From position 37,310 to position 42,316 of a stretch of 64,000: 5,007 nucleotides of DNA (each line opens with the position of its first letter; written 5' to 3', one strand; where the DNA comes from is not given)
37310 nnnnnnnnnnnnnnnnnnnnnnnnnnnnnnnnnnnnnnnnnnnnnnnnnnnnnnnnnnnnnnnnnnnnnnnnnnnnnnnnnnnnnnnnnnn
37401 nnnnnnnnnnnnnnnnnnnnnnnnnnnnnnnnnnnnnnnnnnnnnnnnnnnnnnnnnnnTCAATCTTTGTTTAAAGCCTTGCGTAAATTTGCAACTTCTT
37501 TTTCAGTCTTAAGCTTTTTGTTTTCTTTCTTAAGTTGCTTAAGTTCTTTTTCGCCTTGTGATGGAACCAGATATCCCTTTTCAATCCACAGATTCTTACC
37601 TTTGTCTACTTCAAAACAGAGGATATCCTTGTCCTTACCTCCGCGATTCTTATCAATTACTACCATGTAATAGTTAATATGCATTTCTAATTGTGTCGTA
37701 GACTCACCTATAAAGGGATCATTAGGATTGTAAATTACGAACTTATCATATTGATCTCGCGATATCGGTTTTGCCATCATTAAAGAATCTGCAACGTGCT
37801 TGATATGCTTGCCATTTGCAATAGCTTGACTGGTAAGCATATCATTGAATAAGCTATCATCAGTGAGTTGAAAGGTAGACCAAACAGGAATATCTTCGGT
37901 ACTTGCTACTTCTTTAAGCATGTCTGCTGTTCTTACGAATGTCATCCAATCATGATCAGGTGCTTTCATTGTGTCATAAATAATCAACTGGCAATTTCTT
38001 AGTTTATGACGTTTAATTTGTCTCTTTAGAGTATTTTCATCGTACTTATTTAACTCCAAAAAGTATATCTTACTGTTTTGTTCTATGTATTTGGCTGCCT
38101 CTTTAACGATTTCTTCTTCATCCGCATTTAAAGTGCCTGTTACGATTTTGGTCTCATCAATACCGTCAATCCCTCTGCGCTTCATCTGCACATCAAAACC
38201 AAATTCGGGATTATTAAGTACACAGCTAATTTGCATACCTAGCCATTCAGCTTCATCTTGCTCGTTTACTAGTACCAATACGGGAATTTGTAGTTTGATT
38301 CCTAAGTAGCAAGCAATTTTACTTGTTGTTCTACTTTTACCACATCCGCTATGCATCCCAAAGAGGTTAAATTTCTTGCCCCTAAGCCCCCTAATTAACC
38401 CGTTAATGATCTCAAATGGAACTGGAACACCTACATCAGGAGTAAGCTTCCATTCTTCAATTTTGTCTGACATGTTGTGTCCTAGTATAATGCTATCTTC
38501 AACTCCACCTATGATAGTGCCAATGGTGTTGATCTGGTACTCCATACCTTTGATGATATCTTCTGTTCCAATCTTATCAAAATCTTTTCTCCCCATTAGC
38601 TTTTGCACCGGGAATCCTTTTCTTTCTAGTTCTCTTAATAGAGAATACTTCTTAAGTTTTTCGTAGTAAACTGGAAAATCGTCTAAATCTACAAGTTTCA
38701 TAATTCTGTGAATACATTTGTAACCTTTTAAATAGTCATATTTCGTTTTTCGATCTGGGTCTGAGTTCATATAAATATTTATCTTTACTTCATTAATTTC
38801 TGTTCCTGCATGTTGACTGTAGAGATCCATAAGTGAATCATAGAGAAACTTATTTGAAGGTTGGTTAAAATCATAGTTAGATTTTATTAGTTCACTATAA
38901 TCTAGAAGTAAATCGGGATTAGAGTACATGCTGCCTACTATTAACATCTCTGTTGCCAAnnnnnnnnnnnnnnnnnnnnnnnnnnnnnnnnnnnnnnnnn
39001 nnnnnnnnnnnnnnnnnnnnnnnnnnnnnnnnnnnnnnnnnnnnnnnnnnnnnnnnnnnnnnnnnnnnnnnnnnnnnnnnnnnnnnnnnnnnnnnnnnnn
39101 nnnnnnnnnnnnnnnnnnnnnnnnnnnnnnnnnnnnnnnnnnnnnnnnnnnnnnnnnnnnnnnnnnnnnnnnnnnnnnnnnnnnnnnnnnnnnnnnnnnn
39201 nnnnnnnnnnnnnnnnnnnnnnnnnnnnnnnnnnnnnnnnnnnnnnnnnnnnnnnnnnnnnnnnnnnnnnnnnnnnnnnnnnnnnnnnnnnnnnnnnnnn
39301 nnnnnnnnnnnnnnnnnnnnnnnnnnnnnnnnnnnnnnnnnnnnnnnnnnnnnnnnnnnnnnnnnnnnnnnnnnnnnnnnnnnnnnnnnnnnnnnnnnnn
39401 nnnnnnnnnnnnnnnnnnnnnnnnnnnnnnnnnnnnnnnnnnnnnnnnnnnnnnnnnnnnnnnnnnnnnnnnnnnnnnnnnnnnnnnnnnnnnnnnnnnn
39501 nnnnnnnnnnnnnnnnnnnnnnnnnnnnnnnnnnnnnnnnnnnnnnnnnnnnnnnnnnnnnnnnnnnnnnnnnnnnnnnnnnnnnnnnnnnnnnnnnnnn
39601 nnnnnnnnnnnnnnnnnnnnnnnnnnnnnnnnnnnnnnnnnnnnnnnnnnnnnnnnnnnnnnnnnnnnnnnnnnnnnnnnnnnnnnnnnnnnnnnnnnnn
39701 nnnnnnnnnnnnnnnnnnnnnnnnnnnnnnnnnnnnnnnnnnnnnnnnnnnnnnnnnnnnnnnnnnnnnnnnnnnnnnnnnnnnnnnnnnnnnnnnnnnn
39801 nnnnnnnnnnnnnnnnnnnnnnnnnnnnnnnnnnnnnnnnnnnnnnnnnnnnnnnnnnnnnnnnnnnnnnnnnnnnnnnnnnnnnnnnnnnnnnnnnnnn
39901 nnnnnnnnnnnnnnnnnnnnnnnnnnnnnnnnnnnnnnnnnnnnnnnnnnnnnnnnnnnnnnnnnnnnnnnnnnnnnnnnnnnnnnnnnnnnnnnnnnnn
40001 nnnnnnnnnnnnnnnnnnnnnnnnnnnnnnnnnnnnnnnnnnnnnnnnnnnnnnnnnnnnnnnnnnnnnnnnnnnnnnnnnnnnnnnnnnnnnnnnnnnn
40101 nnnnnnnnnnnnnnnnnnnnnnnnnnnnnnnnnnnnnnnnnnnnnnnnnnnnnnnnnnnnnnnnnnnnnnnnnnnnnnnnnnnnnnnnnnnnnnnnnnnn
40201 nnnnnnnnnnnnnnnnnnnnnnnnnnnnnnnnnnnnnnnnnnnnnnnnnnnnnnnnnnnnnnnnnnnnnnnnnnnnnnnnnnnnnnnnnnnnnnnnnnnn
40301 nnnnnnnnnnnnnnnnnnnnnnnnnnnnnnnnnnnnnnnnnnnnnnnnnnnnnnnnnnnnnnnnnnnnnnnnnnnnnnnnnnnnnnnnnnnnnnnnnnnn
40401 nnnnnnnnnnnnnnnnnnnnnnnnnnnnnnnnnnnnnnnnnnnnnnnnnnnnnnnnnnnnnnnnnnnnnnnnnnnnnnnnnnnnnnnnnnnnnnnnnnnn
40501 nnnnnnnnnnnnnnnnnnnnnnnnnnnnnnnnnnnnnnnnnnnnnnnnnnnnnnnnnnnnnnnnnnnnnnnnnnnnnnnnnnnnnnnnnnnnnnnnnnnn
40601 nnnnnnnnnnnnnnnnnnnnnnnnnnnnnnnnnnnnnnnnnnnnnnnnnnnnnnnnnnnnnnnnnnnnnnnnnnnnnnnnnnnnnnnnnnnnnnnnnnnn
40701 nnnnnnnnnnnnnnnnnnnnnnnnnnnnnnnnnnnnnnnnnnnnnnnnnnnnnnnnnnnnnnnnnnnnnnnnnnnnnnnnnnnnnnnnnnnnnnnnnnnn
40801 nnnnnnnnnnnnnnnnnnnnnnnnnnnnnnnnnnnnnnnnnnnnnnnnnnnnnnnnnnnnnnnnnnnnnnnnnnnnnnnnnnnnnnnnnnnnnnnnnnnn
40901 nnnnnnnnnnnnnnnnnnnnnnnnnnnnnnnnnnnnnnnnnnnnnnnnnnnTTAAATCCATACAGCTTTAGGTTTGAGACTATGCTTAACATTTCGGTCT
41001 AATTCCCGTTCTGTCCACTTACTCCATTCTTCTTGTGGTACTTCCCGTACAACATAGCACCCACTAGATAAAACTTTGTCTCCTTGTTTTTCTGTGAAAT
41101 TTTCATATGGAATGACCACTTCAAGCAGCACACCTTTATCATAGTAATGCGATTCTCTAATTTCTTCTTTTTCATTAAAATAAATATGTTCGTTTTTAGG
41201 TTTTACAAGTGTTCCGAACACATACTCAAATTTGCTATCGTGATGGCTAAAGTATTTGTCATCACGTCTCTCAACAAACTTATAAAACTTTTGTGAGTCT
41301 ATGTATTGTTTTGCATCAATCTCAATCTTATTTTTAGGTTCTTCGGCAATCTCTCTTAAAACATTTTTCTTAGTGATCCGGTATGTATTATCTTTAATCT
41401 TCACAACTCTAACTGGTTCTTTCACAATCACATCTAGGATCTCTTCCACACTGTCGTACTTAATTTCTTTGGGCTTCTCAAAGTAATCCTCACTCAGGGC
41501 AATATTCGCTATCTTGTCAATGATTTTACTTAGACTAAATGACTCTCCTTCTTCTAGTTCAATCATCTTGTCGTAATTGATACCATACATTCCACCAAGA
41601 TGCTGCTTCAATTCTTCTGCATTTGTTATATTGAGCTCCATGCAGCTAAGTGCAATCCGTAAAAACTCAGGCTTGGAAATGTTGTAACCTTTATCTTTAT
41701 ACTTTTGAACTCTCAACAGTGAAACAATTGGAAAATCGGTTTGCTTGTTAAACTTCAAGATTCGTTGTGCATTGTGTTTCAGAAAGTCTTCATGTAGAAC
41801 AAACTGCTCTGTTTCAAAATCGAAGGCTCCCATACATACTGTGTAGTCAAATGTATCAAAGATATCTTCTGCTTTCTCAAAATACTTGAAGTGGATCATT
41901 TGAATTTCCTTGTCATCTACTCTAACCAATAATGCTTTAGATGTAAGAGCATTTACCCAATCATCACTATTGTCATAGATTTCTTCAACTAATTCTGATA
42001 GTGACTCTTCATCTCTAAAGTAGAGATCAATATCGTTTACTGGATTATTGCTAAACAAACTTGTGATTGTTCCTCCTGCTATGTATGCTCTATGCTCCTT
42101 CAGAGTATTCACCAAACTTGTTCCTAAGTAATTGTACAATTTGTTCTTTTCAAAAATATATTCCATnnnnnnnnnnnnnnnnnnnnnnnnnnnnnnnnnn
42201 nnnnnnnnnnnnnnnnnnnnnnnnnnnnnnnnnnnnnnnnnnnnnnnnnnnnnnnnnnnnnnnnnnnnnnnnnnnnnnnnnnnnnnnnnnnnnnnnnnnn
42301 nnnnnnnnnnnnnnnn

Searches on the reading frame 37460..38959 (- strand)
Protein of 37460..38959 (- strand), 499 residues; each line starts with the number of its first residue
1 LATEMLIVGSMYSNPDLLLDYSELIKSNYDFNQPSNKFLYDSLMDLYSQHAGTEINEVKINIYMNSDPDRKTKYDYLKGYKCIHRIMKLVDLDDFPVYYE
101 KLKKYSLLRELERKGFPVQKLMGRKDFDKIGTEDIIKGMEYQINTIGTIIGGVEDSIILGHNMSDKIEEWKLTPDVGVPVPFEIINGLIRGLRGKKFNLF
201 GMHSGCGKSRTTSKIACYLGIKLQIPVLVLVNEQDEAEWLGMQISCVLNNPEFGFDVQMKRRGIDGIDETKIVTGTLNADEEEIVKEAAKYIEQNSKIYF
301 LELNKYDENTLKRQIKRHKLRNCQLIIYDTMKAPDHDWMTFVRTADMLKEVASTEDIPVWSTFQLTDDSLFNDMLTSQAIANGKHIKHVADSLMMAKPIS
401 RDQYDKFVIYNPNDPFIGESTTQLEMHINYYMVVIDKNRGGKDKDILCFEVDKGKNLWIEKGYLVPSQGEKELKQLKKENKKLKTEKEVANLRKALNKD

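Call 41: search_protein_families(library=phrogs, proteins=[window:37460-38959:-], max_evalue=0.00001)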
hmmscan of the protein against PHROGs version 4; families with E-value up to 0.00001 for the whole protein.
window:37460-38959:- (499 aa): 2 families
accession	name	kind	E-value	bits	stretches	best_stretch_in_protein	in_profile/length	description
phrog_19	-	DNA, RNA and nucleotide metabolism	4.7e-51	175.4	1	2-483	162-601/621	DnaB-like replicative helicase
phrog_239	-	DNA, RNA and nucleotide metabolism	6e-08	33.1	1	162-331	325-477/801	DNA primase/helicase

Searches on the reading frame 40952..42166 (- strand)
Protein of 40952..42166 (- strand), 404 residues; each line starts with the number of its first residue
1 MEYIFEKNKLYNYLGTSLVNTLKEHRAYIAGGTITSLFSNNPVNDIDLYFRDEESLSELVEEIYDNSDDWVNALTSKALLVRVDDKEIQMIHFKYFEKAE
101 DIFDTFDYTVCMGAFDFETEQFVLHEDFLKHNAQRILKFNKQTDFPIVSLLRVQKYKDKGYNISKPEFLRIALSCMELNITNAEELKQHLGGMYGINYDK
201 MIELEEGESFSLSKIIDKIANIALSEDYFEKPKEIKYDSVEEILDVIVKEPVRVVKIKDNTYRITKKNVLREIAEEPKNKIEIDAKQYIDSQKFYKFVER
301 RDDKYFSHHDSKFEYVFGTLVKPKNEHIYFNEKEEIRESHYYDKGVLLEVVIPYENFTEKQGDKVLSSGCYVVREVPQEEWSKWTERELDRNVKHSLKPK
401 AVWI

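Call 41: search_protein_families(library=phrogs, proteins=[window:40952-42166:-], max_evalue=0.00001)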
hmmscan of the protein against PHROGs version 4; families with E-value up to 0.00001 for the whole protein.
window:40952-42166:- (404 aa): 6 families
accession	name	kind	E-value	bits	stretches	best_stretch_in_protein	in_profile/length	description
phrog_18122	-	unknown function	2.2e-96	324.5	1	1-347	1-326/365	-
phrog_27100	-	unknown function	8e-59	200.6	1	2-366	5-361/386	-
phrog_16176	-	unknown function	1.1e-51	177.1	2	77-222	171-315/477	-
phrog_4400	-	unknown function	8.9e-29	101.8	1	8-203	7-220/248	-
phrog_37109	-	unknown function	3.9e-23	83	1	112-220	1-107/269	-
phrog_25514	-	unknown function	2.9e-09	38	1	3-66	10-73/184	-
